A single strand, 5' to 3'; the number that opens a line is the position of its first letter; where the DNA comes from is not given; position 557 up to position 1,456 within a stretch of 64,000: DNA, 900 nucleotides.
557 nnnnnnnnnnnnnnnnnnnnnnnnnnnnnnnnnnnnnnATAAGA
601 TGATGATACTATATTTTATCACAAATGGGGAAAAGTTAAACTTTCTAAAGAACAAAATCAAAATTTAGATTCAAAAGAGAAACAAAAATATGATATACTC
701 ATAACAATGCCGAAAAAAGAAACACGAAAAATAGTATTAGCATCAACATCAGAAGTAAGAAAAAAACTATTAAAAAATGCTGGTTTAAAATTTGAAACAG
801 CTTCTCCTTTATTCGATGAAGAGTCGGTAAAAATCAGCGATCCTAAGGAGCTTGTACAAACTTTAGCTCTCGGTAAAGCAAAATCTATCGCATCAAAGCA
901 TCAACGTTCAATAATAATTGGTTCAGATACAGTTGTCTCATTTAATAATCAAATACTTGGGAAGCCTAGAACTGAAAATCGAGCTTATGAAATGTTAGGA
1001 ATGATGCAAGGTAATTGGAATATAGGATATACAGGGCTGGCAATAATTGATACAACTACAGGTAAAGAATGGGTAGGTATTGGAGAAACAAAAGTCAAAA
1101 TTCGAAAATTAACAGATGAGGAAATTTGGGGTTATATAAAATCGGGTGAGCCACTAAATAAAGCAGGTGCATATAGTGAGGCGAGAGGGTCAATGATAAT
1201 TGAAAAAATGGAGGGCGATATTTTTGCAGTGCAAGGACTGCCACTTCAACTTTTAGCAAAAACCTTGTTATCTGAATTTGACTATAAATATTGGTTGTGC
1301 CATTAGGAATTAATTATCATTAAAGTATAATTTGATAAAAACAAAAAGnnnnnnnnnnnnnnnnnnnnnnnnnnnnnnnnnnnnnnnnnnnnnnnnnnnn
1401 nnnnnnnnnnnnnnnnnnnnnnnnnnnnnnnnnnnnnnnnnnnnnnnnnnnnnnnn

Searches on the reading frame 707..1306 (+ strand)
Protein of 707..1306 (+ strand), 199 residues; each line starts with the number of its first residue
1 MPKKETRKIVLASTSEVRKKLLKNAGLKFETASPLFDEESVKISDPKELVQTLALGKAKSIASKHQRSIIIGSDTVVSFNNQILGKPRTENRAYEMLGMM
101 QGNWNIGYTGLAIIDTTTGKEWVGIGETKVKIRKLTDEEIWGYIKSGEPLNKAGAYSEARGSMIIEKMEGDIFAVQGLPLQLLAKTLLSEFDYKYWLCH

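Call 6: search_protein_families(library=pfam, proteins=[window:707-1306:+], max_evalue=0.001)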
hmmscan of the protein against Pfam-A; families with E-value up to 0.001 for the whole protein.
window:707-1306:+ (199 aa): 1 family
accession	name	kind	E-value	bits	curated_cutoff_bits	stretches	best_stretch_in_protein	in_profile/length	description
PF02545.19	Maf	-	1.2e-50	172.2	27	1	8-187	1-184/187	Maf-like protein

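Call 50: find_encoding_contigs(protein=window:707-1306:+, flank=10000, max_places=2)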
Protein window:707-1306:+ (199 aa): 3 contigs read that carry it; 2 places shown.
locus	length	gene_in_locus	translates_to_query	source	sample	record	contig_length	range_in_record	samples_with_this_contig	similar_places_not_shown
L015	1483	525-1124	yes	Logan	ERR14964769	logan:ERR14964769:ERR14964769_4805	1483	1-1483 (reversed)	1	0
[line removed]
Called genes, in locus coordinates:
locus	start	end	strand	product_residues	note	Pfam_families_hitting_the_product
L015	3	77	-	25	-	?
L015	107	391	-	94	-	-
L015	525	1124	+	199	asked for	PF02545:Maf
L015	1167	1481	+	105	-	?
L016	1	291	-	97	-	?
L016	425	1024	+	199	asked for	PF02545:Maf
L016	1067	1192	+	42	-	?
